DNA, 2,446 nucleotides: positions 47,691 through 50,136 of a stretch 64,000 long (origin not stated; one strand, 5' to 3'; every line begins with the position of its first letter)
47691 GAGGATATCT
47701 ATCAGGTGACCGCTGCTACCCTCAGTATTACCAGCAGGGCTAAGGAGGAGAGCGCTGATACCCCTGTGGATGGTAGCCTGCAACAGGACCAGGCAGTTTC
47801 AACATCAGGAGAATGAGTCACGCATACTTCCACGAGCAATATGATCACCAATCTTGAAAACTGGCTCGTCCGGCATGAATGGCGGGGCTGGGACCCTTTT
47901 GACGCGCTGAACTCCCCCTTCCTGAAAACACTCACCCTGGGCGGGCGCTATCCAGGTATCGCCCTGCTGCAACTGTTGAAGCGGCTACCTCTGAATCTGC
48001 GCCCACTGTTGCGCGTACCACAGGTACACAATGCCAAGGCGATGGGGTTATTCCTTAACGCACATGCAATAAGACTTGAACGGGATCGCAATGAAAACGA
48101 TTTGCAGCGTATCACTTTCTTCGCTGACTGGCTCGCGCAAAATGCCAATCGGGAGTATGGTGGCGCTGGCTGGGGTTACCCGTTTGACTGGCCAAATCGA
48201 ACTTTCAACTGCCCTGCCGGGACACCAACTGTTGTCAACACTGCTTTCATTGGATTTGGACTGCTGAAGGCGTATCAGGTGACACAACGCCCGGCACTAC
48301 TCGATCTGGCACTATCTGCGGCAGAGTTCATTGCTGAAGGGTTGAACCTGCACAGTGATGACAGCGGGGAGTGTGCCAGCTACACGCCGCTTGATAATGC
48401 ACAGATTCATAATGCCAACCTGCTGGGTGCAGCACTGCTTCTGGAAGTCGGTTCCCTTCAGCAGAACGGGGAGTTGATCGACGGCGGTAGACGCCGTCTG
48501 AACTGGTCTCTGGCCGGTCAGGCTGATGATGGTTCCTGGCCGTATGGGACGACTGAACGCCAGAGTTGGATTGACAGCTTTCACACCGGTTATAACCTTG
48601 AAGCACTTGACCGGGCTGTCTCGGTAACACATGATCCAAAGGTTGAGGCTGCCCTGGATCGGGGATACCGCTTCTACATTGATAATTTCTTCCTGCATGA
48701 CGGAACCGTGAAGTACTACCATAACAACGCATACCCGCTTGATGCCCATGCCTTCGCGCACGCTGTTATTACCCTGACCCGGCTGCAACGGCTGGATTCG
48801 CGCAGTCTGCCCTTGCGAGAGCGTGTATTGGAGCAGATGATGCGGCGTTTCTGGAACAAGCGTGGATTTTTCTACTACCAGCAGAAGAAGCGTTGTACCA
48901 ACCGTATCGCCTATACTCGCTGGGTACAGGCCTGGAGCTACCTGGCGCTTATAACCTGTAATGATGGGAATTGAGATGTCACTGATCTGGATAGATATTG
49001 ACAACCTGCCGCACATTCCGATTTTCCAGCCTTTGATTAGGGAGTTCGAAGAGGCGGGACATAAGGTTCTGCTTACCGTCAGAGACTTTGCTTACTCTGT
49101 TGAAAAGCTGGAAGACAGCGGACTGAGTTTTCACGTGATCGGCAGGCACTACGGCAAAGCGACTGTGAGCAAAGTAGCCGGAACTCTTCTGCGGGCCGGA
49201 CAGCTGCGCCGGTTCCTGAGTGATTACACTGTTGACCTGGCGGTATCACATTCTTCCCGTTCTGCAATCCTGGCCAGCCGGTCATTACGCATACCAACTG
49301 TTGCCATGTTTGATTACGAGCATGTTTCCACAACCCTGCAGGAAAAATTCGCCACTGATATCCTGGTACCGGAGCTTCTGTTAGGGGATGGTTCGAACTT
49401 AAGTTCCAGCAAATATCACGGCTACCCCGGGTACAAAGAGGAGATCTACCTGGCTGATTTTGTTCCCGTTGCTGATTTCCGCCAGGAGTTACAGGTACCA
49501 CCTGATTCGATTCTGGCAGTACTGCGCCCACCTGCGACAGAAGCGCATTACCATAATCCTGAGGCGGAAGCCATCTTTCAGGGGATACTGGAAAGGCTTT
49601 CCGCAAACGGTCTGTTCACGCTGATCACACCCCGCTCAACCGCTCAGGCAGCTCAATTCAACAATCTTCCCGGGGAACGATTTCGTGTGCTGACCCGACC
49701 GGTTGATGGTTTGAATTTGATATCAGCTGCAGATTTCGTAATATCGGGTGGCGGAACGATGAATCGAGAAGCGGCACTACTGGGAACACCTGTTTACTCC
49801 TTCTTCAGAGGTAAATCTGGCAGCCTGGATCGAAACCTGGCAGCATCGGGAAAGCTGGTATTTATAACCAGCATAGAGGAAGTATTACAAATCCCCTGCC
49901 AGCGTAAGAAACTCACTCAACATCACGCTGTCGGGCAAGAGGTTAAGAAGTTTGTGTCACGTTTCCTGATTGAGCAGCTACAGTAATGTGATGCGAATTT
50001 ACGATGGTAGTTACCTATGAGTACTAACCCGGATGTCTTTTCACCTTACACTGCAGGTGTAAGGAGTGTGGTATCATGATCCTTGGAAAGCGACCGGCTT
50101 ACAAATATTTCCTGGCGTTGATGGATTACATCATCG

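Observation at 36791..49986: Polysaccharide sub-cluster with duplicated bi-domain (ADH + Gfo/Idh/MocA) oxidoreductases, heparinase II/III-like protein, AsnB-like amidotransferase and DUF354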

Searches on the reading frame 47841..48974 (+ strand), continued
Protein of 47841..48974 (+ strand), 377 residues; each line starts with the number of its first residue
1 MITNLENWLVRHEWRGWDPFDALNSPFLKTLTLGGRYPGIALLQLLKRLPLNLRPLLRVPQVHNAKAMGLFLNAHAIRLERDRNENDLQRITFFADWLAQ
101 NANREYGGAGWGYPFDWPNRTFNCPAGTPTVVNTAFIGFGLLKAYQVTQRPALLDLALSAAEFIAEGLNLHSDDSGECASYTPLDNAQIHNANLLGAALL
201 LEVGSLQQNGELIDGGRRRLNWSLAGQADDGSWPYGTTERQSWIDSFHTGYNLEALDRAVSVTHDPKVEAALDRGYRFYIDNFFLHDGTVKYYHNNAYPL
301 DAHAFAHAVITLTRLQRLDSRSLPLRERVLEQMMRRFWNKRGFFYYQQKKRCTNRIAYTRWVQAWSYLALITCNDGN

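Call 87: find_encoding_contigs(protein=P0123, flank=10000, max_places=1)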
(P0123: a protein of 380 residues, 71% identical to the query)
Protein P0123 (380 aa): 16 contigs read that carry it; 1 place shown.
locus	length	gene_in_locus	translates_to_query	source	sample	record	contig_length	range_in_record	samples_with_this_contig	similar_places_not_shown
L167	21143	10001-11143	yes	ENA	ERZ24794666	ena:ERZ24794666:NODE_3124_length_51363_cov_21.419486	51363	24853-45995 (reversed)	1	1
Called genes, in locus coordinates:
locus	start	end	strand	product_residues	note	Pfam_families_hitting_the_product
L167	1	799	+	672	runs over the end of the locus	PF00107:ADH_zinc_N, PF02558:ApbA (weak), PF03447:NAD_binding_3 (faint), PF01408:GFO_IDH_MocA, PF02894:GFO_IDH_MocA_C (weak), PF22725:GFO_IDH_MocA_C3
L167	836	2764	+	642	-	PF16889:Hepar_II_III_N, PF07940:Hepar_II_III_C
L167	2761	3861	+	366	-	PF00534:Glycos_transf_1 (weak), PF13692:Glyco_trans_1_4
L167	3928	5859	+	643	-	PF13522:GATase_6, PF13537:GATase_7, PF00733:Asn_synthase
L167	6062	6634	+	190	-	PF00132:Hexapep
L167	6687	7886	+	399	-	PF13439:Glyco_transf_4 (weak), PF00534:Glycos_transf_1, PF13692:Glyco_trans_1_4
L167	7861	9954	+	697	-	PF08240:ADH_N (faint), PF00107:ADH_zinc_N, PF01408:GFO_IDH_MocA, PF22725:GFO_IDH_MocA_C3 (weak)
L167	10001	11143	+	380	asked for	-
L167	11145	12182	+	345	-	PF04007:DUF354, PF13579:Glyco_trans_4_4 (weak)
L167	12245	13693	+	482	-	PF13727:CoA_binding_3, PF02397:Bac_transf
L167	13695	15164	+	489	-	-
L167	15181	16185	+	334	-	PF01408:GFO_IDH_MocA, PF03447:NAD_binding_3 (weak), PF02894:GFO_IDH_MocA_C, PF22725:GFO_IDH_MocA_C3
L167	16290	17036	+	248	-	PF00793:DAHP_synth_1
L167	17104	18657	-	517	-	PF00884:Sulfatase (faint), PF01676:Metalloenzyme, PF06415:iPGM_N, PF01663:Phosphodiest (weak)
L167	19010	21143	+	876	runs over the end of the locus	PF13646:HEAT_2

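Call 100: search_protein_families(library=pfam, proteins=[L118:4899-5972:+, L097:3490-4551:+, L109:4847-5986:+, L128:4686-5783:+, L096:4900-5964:+, L126:4542-5960:+, L118:3620-4888:+, L133:3696-4736:+, L147:4519-5571:+, L131:2221-3303:+], max_evalue=0.0001)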
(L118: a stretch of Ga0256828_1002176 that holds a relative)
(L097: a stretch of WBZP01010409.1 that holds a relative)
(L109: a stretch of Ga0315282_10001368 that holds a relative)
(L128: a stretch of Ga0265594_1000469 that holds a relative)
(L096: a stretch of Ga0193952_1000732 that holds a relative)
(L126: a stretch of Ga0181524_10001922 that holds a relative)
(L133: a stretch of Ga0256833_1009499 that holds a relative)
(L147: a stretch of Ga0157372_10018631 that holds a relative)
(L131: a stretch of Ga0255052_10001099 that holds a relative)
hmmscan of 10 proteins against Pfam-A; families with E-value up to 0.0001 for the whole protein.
L118:4899-5972:+ (357 aa): 3 families
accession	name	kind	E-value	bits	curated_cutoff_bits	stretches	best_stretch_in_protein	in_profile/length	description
PF00534.26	Glycos_transf_1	-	1.9e-39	135.4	26.4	1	174-334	9-171/172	Glycosyl transferases group 1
PF13692.12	Glyco_trans_1_4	-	1.7e-32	113.1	27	1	181-321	2-142/142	Glycosyl transferases group 1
PF13439.12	Glyco_transf_4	-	5.2e-10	40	28.5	1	39-165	38-166/170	Glycosyltransferase Family 4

L097:3490-4551:+ (353 aa): 2 families
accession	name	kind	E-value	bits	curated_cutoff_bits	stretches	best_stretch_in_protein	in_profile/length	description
PF00534.26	Glycos_transf_1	-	2.2e-05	24.5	26.4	1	193-293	27-125/172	Glycosyl transferases group 1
PF13692.12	Glyco_trans_1_4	-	5.1e-05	24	27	0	194-317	15-139/142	Glycosyl transferases group 1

L109:4847-5986:+ (379 aa): 0 families

L128:4686-5783:+ (365 aa): 2 families
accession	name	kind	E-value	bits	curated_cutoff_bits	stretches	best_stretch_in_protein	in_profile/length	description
PF02350.25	Epimerase_2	-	4.4e-102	341.9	30.6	1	27-363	2-347/347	UDP-N-acetylglucosamine 2-epimerase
PF13579.12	Glyco_trans_4_4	-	5e-06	27.4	29.7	1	24-175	10-157/158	Glycosyl transferase 4-like domain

L096:4900-5964:+ (354 aa): 2 families
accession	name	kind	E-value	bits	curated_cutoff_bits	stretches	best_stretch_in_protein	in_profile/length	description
PF00534.26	Glycos_transf_1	-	6e-22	78.4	26.4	1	170-328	2-170/172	Glycosyl transferases group 1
PF13692.12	Glyco_trans_1_4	-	6e-15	56.2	27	1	183-316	2-142/142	Glycosyl transferases group 1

L126:4542-5960:+ (472 aa): 1 family
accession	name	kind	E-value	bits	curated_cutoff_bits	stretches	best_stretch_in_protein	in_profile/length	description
PF00501.34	AMP-binding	-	1.1e-05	24.8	29.9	1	133-330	169-376/384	AMP-binding enzyme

L118:3620-4888:+ (422 aa): 0 families

L133:3696-4736:+ (346 aa): 1 family
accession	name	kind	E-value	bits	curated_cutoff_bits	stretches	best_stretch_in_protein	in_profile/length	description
PF00501.34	AMP-binding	-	7.4e-05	22.2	29.9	0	96-216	245-377/384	AMP-binding enzyme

L147:4519-5571:+ (350 aa): 3 families
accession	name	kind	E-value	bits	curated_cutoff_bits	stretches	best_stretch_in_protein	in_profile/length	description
PF00534.26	Glycos_transf_1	-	3.4e-19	69.4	26.4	1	176-320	16-158/172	Glycosyl transferases group 1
PF13692.12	Glyco_trans_1_4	-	4.1e-18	66.4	27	1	177-320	3-142/142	Glycosyl transferases group 1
PF13439.12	Glyco_transf_4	-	3.9e-07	30.7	28.5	1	22-161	7-168/170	Glycosyltransferase Family 4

L131:2221-3303:+ (360 aa): 0 families

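Call 103: search_protein_families(library=pfam, proteins=[L117:708-2351:+, L117:2335-4536:+, L117:4571-5809:+, L117:7023-7865:+, L117:9151-10296:+, L152:3843-5978:+, L152:7158-8372:+, L152:8379-9338:+], max_evalue=0.0001)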
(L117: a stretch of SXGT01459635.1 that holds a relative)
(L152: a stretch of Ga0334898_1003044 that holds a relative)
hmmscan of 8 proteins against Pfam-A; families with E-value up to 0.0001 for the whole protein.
L117:708-2351:+ (547 aa): 0 families

L117:2335-4536:+ (733 aa): 6 families
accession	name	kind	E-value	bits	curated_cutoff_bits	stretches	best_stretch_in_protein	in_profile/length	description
PF01408.29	GFO_IDH_MocA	-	1.6e-21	77.6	24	1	405-526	2-120/120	Oxidoreductase family, NAD-binding Rossmann fold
PF00107.32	ADH_zinc_N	-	3.5e-18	66.3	31.8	1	191-307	2-120/129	Zinc-binding dehydrogenase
PF22725.1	GFO_IDH_MocA_C3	-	1.2e-11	45.1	27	1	544-646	13-118/124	GFO/IDH/MocA C-terminal domain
PF02894.22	GFO_IDH_MocA_C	-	3.7e-11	43.7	22.9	1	557-725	22-218/218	Oxidoreductase family, C-terminal alpha/beta domain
PF13602.12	ADH_zinc_N_2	-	2.2e-07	32.3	27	1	222-367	1-125/134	Zinc-binding dehydrogenase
PF02254.24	TrkA_N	-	3.3e-06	27.8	23.8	1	183-258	1-74/116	TrkA-N domain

L117:4571-5809:+ (412 aa): 4 families
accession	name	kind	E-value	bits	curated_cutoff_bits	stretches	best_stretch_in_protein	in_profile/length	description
PF03721.20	UDPG_MGDP_dh_N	-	4.4e-46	157.2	27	1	9-187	2-182/187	UDP-glucose/GDP-mannose dehydrogenase family, NAD binding domain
PF00984.24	UDPG_MGDP_dh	-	8.3e-24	84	25.4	1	207-293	2-93/94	UDP-glucose/GDP-mannose dehydrogenase family, central domain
PF03720.21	UDPG_MGDP_dh_C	-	2.3e-20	73.3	30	1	318-404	3-101/103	UDP-glucose/GDP-mannose dehydrogenase family, UDP binding domain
PF03446.21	NAD_binding_2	-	7.9e-09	36.2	21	1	10-143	2-111/161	NAD binding domain of 6-phosphogluconate dehydrogenase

L117:7023-7865:+ (280 aa): 1 family
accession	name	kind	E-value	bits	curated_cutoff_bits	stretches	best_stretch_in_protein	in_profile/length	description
PF03808.19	Glyco_tran_WecG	-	6.6e-53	179.4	27.4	1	96-259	4-168/168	Glycosyl transferase WecG/TagA/CpsF family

L117:9151-10296:+ (381 aa): 7 families
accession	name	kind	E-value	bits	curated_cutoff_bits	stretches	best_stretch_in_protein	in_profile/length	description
PF01370.27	Epimerase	-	1.9e-40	139.2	20.9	2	3-127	1-123/240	NAD dependent epimerase/dehydratase family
PF16363.11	GDP_Man_Dehyd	-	6.2e-30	105.2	27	2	4-137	1-148/332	GDP-mannose 4,6 dehydratase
PF07993.18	NAD_binding_4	-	3.4e-11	43.2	20.1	1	65-227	84-227/258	Male sterility protein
PF01073.25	3Beta_HSD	-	2.1e-09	37.3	22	1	4-124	1-121/280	3-beta hydroxysteroid dehydrogenase/isomerase family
PF02719.21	Polysacc_synt_2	-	2e-06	27.7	20.2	0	3-80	1-88/293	Polysaccharide biosynthesis protein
PF04321.23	RmlD_sub_bind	-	4.5e-06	26.4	27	0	1-81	1-63/287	RmlD substrate binding domain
PF13460.12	NAD_binding_10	-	2.2e-05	24.8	27.2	1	7-123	1-102/184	NAD(P)H-binding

L152:3843-5978:+ (711 aa): 4 families
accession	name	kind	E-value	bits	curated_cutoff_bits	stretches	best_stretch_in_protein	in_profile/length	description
PF01408.29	GFO_IDH_MocA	-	5.4e-23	82.4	24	1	395-515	1-120/120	Oxidoreductase family, NAD-binding Rossmann fold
PF00107.32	ADH_zinc_N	-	2.9e-11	43.9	31.8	1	182-301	2-120/129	Zinc-binding dehydrogenase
PF22725.1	GFO_IDH_MocA_C3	-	2.3e-08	34.5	27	1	544-631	25-117/124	GFO/IDH/MocA C-terminal domain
PF08240.17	ADH_N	-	1.5e-06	28.9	23.5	1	91-142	34-103/104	Alcohol dehydrogenase GroES-like domain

L152:7158-8372:+ (404 aa): 1 family
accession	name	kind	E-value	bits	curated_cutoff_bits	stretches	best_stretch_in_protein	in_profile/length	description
PF02350.25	Epimerase_2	-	8.6e-121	403.5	30.6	1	30-387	7-346/347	UDP-N-acetylglucosamine 2-epimerase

L152:8379-9338:+ (320 aa): 3 families
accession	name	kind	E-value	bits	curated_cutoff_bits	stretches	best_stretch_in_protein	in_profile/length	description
PF03721.20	UDPG_MGDP_dh_N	-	4.9e-53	179.9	27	1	5-179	2-182/187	UDP-glucose/GDP-mannose dehydrogenase family, NAD binding domain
PF00984.24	UDPG_MGDP_dh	-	1.4e-26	92.8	25.4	1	198-285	1-93/94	UDP-glucose/GDP-mannose dehydrogenase family, central domain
PF03446.21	NAD_binding_2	-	2.9e-05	24.6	21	1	5-131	1-105/161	NAD binding domain of 6-phosphogluconate dehydrogenase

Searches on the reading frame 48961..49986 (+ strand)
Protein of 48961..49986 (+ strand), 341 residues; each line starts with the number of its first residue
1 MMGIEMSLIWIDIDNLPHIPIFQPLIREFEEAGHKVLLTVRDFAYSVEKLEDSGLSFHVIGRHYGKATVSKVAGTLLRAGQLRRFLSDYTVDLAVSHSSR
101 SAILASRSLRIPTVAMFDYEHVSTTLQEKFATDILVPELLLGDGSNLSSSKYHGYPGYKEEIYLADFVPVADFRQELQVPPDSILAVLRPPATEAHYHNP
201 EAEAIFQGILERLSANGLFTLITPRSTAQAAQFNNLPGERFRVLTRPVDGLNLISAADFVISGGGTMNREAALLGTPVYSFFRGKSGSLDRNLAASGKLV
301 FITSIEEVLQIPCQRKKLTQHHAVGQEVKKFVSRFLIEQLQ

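Call 3: search_protein_families(library=pfam, proteins=[window:48961-49986:+], max_evalue=0.01)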
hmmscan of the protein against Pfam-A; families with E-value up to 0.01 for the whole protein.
window:48961-49986:+ (341 aa): 3 families
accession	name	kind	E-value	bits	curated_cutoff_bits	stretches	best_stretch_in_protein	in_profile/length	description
PF04007.18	DUF354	-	1.4e-35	123.5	22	1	9-311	3-315/349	Protein of unknown function (DUF354)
PF13579.12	Glyco_trans_4_4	-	0.00022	22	29.7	1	23-114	8-98/158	Glycosyl transferase 4-like domain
PF13439.12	Glyco_transf_4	-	0.0066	16.9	28.5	0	25-116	11-102/170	Glycosyltransferase Family 4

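Call 9: search_protein_families(library=ncbifam, proteins=[window:48961-49986:+], max_evalue=0.001)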
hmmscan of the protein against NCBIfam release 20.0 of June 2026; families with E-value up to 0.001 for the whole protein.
window:48961-49986:+ (341 aa): 0 families

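Call 70: search_solved_structures(query=window:48961-49986:+, max_evalue=1)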
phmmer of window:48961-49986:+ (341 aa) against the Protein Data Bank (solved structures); distinct sequences matched with E-value up to 1: 0.
